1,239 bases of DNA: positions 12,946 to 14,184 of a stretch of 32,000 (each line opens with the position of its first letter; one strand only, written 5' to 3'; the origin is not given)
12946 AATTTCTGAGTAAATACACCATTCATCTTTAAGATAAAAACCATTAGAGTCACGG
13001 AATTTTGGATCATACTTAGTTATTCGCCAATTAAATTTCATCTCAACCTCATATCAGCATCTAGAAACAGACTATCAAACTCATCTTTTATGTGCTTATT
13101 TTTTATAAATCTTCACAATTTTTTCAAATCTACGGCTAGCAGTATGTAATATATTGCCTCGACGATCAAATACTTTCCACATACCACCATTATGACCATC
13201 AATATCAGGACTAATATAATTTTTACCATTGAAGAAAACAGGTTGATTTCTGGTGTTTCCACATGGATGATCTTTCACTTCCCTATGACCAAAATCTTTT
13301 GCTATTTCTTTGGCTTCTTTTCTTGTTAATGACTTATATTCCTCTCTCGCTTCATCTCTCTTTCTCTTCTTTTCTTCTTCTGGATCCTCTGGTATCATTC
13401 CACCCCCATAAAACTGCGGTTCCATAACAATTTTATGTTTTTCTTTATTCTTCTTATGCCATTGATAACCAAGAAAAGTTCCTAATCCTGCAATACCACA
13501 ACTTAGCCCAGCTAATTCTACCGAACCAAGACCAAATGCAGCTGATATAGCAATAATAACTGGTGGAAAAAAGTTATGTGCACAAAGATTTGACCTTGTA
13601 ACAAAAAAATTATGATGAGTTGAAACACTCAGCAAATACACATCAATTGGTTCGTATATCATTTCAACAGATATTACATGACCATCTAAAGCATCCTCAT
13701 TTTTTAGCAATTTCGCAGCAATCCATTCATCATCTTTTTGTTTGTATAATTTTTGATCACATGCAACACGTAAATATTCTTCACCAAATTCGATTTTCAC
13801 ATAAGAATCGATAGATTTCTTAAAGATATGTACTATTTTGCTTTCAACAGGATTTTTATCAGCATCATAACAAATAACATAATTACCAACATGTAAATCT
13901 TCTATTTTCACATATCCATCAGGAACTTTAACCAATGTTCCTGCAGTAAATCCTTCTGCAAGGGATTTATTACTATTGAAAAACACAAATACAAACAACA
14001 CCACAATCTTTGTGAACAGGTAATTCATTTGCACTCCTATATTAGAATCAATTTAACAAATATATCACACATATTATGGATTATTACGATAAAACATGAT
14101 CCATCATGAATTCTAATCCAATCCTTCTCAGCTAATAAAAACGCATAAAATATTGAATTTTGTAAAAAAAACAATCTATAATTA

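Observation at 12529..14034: Minimal HINT-toxin protein plus downstream immunity-like gene: a stripped-down polymorphic-toxin cassette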

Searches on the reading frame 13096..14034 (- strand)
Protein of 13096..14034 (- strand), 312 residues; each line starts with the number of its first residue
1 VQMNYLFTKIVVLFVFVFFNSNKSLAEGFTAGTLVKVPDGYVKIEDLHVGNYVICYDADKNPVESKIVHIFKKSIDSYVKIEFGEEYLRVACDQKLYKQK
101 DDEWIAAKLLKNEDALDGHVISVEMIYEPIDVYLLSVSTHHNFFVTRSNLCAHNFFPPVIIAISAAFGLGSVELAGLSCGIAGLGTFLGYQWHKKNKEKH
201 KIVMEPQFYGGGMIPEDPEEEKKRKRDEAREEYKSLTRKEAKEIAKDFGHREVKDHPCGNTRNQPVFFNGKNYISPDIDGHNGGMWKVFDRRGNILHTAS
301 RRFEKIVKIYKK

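Call 3: search_protein_families(library=pfam, proteins=[window:13096-14034:-], max_evalue=1)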
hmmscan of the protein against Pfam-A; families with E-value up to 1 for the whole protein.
window:13096-14034:- (312 aa): 5 families
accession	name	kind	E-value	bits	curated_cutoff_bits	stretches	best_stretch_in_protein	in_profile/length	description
PF15526.11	Ntox21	-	5e-10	40.1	25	1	244-289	2-46/71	Novel toxin 21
PF14890.11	Intein_splicing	-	4.6e-06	27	35.8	1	42-154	81-155/155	Intein splicing domain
PF13403.11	Hint_2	-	1.6e-05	25.7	28.4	1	28-64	2-38/147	Hint domain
PF07591.16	PT-HINT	-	2.7e-05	24.9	27.7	1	34-146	1-123/137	Pretoxin HINT domain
PF01079.26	Hint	-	0.15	12.1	29.7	1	28-71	13-57/213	Hint module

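Call 4: search_protein_families(library=ncbifam, proteins=[window:13096-14034:-], max_evalue=1)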
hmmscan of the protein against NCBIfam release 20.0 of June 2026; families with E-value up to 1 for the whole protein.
window:13096-14034:- (312 aa): 0 families

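Call 5: find_encoding_contigs(protein=window:13096-14034:-, flank=10000, max_places=6)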
Protein window:13096-14034:- (312 aa): no gene with exactly this product is on record in the collection.

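Call 6: find_homologous_proteins(query=window:13096-14034:-, max_evalue=0.001)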
Query window:13096-14034:- (312 aa): 47 proteins with E <= 0.001 among 1469 candidates.
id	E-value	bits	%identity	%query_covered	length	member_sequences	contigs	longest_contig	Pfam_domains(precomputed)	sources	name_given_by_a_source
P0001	8.9e-211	716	100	99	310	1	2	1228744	PF15526.12,PF13403.12,PF14890.12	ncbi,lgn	-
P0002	2.2e-153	528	70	99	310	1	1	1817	PF07591.16,PF15526.12,PF14890.12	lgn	-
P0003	2.9e-135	468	64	99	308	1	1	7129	PF15526.12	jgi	jgi:hypothetical protein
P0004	1.6e-131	456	62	99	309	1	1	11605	PF07591.16,PF15526.12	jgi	jgi:hypothetical protein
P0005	3.2e-131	455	61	97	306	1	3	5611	PF07591.16,PF15526.12,PF14890.12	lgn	-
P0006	7.3e-131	454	61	99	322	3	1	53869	PF07591.16,PF15526.12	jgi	-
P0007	1.4e-128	446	60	98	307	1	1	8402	PF15526.12,PF14890.12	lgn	-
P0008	1.2e-115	404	57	98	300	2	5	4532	PF15526.12,PF13403.12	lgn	-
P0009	9.5e-115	401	58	96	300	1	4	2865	PF15526.12,PF13403.12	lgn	-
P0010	9.2e-112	391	56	98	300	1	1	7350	PF15526.12,PF13403.12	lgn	-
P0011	2.0e-109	384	55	96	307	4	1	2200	PF07591.16,PF15526.12,PF14890.12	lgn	-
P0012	1.8e-105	371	55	96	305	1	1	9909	PF15526.12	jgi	jgi:hypothetical protein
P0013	3.0e-105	370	53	96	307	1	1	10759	PF07591.16,PF15526.12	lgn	-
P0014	5.7e-104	366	54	92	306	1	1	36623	PF15526.12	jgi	jgi:hypothetical protein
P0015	2.1e-102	360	51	96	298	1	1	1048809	PF15526.12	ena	-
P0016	1.3e-101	358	49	98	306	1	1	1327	PF07591.16,PF15526.12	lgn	-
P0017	2.1e-96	341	54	90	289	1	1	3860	PF15526.12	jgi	jgi:hypothetical protein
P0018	3.2e-95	337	55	89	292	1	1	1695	PF07591.16,PF15526.12,PF13403.12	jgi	jgi:hypothetical protein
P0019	3.8e-93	330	51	95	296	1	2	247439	PF15526.12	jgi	jgi:Novel toxin 21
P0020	3.9e-93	330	57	86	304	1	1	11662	PF15526.12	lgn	-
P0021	1.3e-92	328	51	93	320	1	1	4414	PF07591.16,PF15526.12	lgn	-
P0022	2.7e-92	327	54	93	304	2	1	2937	PF07591.16,PF15526.12,PF13403.12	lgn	-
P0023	1.6e-90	321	51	93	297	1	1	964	PF15526.12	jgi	jgi:hypothetical protein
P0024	6.0e-89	316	48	96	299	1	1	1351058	PF15526.12,PF13403.12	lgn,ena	-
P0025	4.5e-86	307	49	92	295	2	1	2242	PF07591.16,PF15526.12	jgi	-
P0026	9.4e-81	289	46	99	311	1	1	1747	PF07591.16,PF15526.12,PF13403.12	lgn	-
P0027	5.1e-79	284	55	70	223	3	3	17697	PF13403.12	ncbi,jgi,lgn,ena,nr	ncbi:MAG TPA: hypothetical protein VJJ26_02315 [Candidatus Babeliales bacterium]|nr:hypothetical pro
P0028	6.8e-79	283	46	96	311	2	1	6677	PF07591.16,PF15526.12,PF14890.12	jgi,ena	-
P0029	5.1e-77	277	43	98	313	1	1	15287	PF07591.16,PF15526.12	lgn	-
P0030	1.6e-75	272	46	93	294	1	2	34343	PF15526.12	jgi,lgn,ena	-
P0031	2.5e-75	272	48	86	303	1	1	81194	PF07591.16,PF13403.12,PF14890.12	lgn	-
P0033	6.6e-72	260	46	88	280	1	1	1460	PF07591.16,PF15526.12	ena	-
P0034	8.5e-72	260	45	94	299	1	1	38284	PF07591.16,PF15526.12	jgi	jgi:hypothetical protein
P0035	3.2e-69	251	56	65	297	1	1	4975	PF07591.16,PF15535.13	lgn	-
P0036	3.2e-62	228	41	97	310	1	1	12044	PF07591.16,PF15526.12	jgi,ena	-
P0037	9.0e-62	227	59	52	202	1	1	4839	PF15526.12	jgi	jgi:hypothetical protein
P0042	3.6e-52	195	40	91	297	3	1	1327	PF07591.16,PF15535.13,PF13403.12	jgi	-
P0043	4.6e-51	192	45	62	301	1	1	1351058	PF07591.16,PF15535.13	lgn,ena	-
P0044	2.8e-47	179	36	97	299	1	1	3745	PF07591.16,PF15535.13,PF14890.12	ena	-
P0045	1.8e-46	177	36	92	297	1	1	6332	PF07591.16,PF15535.13,PF13403.12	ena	-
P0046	5.5e-45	172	37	91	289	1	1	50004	PF07591.16,PF15535.13,PF13403.12,PF14890.12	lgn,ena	-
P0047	3.5e-44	169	36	84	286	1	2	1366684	PF15535.13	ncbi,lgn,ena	-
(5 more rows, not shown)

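Call 9: find_encoding_contigs(protein=P0024, flank=6000, max_places=2)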
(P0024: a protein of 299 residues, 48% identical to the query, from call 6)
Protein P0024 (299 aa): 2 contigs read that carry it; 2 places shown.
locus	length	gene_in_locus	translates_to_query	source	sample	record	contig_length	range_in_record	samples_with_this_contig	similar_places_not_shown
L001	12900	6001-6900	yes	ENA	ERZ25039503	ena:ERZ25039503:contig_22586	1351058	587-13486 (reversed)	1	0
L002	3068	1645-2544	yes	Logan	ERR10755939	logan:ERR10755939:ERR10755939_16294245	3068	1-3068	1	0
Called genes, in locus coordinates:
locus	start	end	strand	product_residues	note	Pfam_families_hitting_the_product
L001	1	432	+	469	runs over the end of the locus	PF01225:Mur_ligase (weak), PF08245:Mur_ligase_M, PF02875:Mur_ligase_C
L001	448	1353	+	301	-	PF01795:Methyltransf_5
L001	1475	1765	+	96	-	PF04026:SpoVG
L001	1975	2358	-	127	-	-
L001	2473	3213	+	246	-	-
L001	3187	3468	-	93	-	PF13683:rve_3, PF13333:rve_2 (weak)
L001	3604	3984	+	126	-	PF13340:DUF4096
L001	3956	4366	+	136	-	PF01609:DDE_Tnp_1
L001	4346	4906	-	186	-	PF13276:HTH_21, PF00665:rve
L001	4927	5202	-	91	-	PF01527:HTH_Tnp_1 (weak), PF13518:HTH_28 (weak)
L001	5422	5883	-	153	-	PF01467:CTP_transf_like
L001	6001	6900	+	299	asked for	PF13403:Hint_2 (weak), PF15526:Ntox21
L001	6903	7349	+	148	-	PF18228:CdiI_N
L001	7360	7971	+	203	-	PF02545:Maf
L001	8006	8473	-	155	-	-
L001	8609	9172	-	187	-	PF00376:MerR, PF13411:MerR_1, PF13591:MerR_2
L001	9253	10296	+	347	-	PF26178:Rv2075c_cat, PF26146:PI-PLC_X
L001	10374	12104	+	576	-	-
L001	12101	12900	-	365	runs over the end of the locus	PF00933:Glyco_hydro_3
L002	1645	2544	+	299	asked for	PF13403:Hint_2 (weak), PF15526:Ntox21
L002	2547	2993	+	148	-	PF18228:CdiI_N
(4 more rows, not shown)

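Call 10: find_encoding_contigs(protein=P0043, flank=6000, max_places=2)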
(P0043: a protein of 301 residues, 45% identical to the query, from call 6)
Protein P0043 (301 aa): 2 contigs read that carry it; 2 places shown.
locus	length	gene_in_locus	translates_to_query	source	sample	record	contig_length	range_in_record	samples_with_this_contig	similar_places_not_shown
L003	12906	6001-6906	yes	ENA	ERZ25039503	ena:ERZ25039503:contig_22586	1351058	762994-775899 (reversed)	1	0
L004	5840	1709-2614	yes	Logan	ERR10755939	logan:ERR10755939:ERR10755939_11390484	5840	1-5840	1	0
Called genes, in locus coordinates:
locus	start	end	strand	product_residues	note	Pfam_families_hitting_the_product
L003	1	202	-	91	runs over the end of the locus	PF02823:ATP-synt_DE_N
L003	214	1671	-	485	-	PF02874:ATP-synt_ab_N, PF00006:ATP-synt_ab, PF22919:ATP-synt_VA_C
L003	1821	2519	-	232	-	-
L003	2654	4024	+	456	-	PF00342:PGI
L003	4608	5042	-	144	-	-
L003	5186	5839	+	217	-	PF12762:DDE_Tnp_IS1595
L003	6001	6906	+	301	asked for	PF07591:PT-HINT, PF15535:Ntox37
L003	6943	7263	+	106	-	-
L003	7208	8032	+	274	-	-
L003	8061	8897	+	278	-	PF00454:PI3_PI4_kinase (weak)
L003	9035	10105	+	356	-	-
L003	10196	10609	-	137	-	PF08388:GIIM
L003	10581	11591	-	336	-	PF00078:RVT_1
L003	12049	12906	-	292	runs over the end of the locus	PF01828:Peptidase_A4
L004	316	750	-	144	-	-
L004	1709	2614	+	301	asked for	PF07591:PT-HINT, PF15535:Ntox37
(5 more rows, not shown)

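Call 11: find_encoding_contigs(protein=P0047, flank=6000, max_places=2)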
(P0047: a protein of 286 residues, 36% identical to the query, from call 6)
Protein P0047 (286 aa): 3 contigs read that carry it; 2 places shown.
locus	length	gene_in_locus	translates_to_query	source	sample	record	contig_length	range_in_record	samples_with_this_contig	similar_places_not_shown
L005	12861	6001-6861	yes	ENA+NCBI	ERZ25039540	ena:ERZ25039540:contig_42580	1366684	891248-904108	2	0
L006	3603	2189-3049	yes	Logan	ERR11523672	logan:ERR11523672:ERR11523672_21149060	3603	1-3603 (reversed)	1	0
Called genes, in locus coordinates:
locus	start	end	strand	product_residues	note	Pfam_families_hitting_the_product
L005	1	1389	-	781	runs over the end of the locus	PF13362:Toprim_3, PF13148:DUF3987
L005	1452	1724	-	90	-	-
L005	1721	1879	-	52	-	-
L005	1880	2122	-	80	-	-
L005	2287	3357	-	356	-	PF00589:Phage_integrase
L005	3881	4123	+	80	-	PF01541:GIY-YIG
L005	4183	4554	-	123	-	-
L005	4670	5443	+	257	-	-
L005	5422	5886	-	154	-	PF01467:CTP_transf_like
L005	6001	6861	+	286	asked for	PF15535:Ntox37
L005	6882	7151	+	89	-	-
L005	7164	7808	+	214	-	PF02545:Maf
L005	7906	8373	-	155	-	-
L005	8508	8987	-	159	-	PF13411:MerR_1, PF13591:MerR_2, PF00376:MerR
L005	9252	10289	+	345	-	PF26178:Rv2075c_cat, PF26146:PI-PLC_X (weak)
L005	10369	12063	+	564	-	-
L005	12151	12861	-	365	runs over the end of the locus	PF00933:Glyco_hydro_3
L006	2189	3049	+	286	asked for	PF15535:Ntox37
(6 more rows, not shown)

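Call 12: find_encoding_contigs(protein=P0015, flank=6000, max_places=2)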
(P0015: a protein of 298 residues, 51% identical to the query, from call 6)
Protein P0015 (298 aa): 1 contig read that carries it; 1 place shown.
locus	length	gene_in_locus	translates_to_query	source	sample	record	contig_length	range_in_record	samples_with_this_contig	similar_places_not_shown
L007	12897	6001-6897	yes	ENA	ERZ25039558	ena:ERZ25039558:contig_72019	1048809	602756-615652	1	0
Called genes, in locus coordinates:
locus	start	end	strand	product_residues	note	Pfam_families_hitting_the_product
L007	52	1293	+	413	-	-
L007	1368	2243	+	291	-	PF15535:Ntox37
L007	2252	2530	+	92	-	-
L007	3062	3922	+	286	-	PF15535:Ntox37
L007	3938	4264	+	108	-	-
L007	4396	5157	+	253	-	PF01784:DUF34_NIF3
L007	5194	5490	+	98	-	PF01909:NTP_transf_2, PF18765:Polbeta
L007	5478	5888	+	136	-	PF08780:NTase_sub_bind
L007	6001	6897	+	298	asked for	PF15526:Ntox21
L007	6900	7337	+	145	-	PF18228:CdiI_N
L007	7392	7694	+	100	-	-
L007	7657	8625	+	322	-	-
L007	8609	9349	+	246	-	-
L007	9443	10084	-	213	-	PF00583:Acetyltransf_1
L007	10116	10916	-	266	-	PF13673:Acetyltransf_10 (weak)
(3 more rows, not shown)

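Call 13: find_encoding_contigs(protein=P0006, flank=5000, max_places=1)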
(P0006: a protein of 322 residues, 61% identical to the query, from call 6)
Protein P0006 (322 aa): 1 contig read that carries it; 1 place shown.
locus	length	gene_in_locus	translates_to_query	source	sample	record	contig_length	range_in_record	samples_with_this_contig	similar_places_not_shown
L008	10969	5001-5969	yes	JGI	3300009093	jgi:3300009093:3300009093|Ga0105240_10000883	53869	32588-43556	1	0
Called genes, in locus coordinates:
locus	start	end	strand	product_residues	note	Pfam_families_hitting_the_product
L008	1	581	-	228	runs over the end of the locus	PF01343:Peptidase_S49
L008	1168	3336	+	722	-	-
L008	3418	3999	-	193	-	-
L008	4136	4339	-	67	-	-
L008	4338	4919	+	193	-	-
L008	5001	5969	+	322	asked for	PF07591:PT-HINT, PF15526:Ntox21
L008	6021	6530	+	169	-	-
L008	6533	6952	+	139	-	PF18228:CdiI_N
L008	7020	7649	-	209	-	PF00583:Acetyltransf_1 (weak), PF13508:Acetyltransf_7 (weak)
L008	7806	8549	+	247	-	-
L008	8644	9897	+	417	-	-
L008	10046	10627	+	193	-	-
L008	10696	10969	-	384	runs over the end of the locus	PF09992:NAGPA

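Call 14: find_encoding_contigs(protein=P0004, flank=5000, max_places=1)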
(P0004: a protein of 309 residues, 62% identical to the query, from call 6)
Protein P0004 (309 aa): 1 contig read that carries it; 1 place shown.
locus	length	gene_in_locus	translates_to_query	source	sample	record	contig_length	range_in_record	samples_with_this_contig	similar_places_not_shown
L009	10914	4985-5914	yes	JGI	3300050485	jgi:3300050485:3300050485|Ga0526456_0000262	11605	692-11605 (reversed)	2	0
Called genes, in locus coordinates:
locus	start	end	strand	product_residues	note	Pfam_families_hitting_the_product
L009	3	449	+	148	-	?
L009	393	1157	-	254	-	PF00378:ECH_1 (faint), PF01343:Peptidase_S49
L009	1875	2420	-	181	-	-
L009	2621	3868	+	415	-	-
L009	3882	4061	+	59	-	-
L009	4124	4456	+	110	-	PF22600:MTPAP-like_central (weak), PF01909:NTP_transf_2, PF18765:Polbeta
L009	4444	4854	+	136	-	PF08780:NTase_sub_bind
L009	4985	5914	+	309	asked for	PF07591:PT-HINT (weak), PF15526:Ntox21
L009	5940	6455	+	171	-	-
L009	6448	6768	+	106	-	-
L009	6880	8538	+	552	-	PF00999:Na_H_Exchanger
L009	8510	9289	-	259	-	-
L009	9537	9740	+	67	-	PF01197:Ribosomal_L31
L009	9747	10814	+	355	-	PF03462:PCRF, PF00472:RF-1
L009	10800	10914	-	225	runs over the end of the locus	-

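Call 15: find_encoding_contigs(protein=P0036, flank=5000, max_places=1)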
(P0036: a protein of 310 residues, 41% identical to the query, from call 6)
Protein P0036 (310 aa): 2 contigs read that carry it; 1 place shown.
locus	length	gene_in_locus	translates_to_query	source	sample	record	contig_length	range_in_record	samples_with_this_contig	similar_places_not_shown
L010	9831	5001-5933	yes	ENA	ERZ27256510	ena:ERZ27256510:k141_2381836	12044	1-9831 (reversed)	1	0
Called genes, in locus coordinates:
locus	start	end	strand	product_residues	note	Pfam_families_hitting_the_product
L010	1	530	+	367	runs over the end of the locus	PF12796:Ank_2, PF13606:Ank_3 (faint), PF13637:Ank_4 (weak), PF13857:Ank_5, PF00023:Ank (weak)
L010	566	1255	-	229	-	PF07931:CPT, PF13671:AAA_33 (weak)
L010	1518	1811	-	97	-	PF05153:MIOX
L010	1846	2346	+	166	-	-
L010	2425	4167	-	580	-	PF04675:DNA_ligase_A_N, PF01068:DNA_ligase_A_M, PF04679:DNA_ligase_A_C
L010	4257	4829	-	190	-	PF02660:G3P_acyltransf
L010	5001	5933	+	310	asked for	PF07591:PT-HINT, PF15526:Ntox21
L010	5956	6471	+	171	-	-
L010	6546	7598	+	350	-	PF02661:Fic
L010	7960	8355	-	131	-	PF07681:DoxX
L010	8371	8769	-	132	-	PF07884:VKOR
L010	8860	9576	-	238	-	PF22400:DUF6980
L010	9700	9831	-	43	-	?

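Call 16: find_encoding_contigs(protein=P0001, flank=3000, max_places=2)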
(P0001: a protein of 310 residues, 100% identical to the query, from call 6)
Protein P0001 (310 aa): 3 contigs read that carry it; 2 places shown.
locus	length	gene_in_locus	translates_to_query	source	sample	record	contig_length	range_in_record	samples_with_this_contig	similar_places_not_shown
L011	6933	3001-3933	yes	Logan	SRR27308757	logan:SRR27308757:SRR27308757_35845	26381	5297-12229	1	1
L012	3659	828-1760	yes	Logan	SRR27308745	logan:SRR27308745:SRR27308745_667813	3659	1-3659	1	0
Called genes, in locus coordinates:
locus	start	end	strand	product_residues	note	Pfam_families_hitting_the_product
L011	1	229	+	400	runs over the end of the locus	-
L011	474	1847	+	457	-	-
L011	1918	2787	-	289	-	PF13091:PLDc_2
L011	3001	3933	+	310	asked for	PF13403:Hint_2 (faint), PF14890:Intein_splicing (weak), PF15526:Ntox21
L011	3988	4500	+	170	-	-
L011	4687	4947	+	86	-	-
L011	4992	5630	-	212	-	PF00583:Acetyltransf_1 (weak), PF13508:Acetyltransf_7 (faint)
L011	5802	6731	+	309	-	PF00702:Hydrolase (weak)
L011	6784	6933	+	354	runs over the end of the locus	PF11969:DcpS_C (faint), PF01230:HIT (weak)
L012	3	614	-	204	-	?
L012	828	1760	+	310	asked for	PF13403:Hint_2 (faint), PF14890:Intein_splicing (weak), PF15526:Ntox21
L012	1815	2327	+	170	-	-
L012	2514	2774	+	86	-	-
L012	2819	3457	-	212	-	PF00583:Acetyltransf_1 (weak), PF13508:Acetyltransf_7 (faint)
